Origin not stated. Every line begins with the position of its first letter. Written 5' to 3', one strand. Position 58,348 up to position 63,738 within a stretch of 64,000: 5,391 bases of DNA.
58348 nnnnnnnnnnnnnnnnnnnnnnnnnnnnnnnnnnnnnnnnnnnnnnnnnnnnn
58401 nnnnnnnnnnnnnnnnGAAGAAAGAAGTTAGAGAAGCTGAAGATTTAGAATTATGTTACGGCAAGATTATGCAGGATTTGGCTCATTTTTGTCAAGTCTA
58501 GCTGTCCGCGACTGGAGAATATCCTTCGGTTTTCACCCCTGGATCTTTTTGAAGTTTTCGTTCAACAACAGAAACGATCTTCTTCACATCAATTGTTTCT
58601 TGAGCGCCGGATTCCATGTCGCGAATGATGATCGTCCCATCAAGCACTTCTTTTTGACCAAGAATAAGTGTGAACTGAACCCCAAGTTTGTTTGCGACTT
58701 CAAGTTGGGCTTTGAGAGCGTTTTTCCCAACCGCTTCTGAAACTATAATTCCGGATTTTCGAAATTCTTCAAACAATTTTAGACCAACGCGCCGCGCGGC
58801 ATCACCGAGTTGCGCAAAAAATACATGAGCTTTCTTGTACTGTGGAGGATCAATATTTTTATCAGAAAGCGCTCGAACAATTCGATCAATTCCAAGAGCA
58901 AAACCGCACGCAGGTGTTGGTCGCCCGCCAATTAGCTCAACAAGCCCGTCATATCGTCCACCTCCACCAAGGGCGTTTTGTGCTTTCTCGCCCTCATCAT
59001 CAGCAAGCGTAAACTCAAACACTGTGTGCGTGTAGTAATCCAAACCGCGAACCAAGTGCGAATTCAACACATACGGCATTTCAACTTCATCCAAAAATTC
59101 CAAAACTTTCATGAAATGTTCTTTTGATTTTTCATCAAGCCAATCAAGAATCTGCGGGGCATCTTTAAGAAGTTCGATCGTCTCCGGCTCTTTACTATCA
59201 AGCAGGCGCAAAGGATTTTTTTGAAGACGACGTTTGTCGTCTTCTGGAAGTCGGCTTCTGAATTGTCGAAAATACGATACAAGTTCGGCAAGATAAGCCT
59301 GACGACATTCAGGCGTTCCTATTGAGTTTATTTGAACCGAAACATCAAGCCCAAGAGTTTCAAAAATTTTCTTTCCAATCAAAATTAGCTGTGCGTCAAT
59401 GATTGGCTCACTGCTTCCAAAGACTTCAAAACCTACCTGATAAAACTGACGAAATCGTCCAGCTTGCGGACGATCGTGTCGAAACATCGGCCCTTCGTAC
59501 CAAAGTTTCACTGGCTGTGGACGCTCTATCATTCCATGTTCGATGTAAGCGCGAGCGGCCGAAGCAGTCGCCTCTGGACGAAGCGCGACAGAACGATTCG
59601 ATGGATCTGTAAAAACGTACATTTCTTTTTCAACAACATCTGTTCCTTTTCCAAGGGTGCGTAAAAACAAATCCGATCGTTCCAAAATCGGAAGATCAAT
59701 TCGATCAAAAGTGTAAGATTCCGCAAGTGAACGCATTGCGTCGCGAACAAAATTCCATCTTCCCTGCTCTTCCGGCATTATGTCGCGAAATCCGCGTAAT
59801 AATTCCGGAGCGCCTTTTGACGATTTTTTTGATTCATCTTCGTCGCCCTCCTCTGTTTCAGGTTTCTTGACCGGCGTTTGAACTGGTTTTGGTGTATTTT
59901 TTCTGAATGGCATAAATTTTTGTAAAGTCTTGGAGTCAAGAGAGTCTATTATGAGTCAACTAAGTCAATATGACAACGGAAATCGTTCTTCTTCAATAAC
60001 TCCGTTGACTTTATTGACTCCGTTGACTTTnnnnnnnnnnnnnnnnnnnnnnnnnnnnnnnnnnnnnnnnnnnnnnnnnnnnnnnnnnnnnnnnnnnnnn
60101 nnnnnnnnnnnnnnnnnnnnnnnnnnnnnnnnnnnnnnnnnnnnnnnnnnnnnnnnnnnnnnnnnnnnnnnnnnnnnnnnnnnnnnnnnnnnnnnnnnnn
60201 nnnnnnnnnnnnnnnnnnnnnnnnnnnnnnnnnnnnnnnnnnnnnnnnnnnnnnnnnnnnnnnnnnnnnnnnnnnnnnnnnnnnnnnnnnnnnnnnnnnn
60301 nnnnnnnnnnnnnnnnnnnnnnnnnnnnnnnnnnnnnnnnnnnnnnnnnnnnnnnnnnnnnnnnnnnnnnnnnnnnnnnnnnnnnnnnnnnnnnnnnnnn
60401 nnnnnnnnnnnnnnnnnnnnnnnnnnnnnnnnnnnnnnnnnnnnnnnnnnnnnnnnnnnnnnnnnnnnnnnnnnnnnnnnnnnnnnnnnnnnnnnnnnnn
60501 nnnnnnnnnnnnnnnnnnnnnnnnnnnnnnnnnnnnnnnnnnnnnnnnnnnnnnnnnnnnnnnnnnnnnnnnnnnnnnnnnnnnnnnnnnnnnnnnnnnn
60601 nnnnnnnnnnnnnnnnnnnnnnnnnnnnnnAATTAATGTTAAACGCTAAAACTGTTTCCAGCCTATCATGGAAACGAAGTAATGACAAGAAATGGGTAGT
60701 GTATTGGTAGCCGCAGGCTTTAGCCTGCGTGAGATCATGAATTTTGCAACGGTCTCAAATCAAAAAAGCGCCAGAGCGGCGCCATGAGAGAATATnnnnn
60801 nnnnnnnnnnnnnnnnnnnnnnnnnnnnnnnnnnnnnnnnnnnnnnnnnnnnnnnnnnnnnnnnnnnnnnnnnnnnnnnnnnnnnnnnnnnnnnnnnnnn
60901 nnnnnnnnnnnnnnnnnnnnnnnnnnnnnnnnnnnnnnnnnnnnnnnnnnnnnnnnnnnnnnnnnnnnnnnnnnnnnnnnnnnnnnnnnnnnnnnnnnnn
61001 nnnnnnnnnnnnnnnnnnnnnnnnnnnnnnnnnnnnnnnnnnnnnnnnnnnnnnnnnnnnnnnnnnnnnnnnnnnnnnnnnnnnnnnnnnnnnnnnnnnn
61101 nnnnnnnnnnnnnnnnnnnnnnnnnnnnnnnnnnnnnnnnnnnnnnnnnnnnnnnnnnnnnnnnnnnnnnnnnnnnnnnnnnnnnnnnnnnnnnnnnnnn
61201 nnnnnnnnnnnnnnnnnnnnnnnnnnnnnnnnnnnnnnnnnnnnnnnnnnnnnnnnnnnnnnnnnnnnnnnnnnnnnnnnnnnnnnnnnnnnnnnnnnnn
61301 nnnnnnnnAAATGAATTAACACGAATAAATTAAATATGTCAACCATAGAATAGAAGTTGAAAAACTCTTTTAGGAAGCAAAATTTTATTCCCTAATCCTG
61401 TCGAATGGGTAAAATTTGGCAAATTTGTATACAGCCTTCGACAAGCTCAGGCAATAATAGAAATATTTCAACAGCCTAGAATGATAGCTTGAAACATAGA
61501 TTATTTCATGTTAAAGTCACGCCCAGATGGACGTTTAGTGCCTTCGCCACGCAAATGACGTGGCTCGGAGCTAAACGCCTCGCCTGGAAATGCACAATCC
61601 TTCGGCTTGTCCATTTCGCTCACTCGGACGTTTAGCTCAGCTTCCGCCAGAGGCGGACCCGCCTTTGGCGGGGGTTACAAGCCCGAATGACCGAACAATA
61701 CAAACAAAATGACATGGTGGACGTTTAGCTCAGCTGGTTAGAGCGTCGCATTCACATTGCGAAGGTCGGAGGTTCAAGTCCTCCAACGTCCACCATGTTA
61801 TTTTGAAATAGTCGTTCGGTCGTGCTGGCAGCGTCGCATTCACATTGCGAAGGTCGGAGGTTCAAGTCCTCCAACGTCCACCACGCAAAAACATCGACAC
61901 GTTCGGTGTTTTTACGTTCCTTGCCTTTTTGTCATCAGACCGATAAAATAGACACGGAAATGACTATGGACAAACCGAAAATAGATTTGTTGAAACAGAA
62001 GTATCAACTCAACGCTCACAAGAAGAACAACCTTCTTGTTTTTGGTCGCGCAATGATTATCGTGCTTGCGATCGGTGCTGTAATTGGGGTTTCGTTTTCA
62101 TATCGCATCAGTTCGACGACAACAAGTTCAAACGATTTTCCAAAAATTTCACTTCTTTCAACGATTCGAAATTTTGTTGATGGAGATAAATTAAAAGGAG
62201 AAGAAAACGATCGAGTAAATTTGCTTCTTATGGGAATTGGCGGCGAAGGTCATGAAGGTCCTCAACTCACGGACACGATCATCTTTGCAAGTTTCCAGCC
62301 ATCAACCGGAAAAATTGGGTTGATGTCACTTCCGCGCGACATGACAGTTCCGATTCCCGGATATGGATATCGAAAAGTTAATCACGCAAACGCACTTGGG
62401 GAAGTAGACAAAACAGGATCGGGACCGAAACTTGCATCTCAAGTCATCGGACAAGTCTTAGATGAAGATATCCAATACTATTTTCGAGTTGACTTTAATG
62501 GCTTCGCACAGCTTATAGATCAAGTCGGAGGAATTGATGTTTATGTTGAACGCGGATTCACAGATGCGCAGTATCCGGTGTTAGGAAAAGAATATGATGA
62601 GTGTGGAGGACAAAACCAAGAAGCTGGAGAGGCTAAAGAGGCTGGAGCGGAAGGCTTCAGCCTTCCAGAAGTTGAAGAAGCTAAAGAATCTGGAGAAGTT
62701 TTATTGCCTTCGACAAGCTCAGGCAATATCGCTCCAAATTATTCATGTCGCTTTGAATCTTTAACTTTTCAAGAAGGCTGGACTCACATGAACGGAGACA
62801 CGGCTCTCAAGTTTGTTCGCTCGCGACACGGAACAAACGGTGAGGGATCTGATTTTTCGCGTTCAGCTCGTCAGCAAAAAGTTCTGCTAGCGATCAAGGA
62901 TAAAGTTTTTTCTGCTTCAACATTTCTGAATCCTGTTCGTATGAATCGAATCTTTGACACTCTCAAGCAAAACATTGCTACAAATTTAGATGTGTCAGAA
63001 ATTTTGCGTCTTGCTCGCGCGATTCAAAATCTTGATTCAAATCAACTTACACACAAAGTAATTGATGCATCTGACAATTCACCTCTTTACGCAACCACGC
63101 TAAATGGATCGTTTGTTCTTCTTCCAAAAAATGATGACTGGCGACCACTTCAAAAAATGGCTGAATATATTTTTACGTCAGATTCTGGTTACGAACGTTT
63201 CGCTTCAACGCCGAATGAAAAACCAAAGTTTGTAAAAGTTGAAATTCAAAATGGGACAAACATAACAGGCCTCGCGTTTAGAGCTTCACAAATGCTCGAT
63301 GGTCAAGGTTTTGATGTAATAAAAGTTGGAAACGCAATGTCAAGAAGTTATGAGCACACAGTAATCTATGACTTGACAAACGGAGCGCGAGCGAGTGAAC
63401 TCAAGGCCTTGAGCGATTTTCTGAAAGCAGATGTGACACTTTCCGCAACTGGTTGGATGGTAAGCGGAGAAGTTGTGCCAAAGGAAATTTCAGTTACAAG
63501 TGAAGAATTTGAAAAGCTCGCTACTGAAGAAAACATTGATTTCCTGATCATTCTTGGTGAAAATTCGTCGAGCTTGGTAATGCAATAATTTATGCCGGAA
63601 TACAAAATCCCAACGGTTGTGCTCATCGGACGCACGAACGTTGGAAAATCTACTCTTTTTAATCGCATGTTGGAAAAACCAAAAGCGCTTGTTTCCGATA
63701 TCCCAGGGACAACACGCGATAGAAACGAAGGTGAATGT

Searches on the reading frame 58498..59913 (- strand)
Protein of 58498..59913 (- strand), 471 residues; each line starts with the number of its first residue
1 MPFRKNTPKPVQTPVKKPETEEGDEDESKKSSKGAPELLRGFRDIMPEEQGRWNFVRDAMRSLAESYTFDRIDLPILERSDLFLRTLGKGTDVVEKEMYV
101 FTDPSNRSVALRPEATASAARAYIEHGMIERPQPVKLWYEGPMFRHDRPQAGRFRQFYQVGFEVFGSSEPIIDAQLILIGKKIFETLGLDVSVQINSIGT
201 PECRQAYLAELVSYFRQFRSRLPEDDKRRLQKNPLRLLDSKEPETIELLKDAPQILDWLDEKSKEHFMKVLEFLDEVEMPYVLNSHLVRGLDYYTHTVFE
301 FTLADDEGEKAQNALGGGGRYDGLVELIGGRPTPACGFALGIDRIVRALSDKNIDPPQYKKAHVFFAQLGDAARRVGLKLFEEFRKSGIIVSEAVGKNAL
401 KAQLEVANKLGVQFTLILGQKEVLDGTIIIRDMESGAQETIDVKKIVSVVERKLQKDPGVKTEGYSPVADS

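Call 10: search_protein_families(library=pfam, proteins=[window:58498-59913:-], max_evalue=0.01)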
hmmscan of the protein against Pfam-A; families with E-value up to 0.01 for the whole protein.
window:58498-59913:- (471 aa): 3 families
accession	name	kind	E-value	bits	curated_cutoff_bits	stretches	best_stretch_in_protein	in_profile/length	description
PF13393.11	tRNA-synt_His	-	1e-42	146.9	25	1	41-345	1-308/308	Histidyl-tRNA synthetase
PF00587.30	tRNA-synt_2b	-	4.9e-12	46.7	29.3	1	99-277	1-110/179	tRNA synthetase class II core domain (G, H, P, S and T)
PF03129.25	HGTP_anticodon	-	1.2e-10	41.9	21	1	369-452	7-93/94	Anticodon binding domain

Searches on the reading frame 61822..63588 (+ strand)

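Call 10: search_protein_families(library=pfam, proteins=[window:61822-63588:+], max_evalue=0.01)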
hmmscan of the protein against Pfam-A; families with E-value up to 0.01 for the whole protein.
window:61822-63588:+ (588 aa): 2 families
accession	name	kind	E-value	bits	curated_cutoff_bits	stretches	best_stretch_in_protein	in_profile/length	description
PF03816.19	LytR_cpsA_psr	-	8.3e-35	120.6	24.6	1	150-362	2-148/150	LytR_cpsA_psr family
PF13399.11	LytR_C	-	4.6e-10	40.7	22.2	1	471-534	2-62/86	LytR cell envelope-related transcriptional attenuator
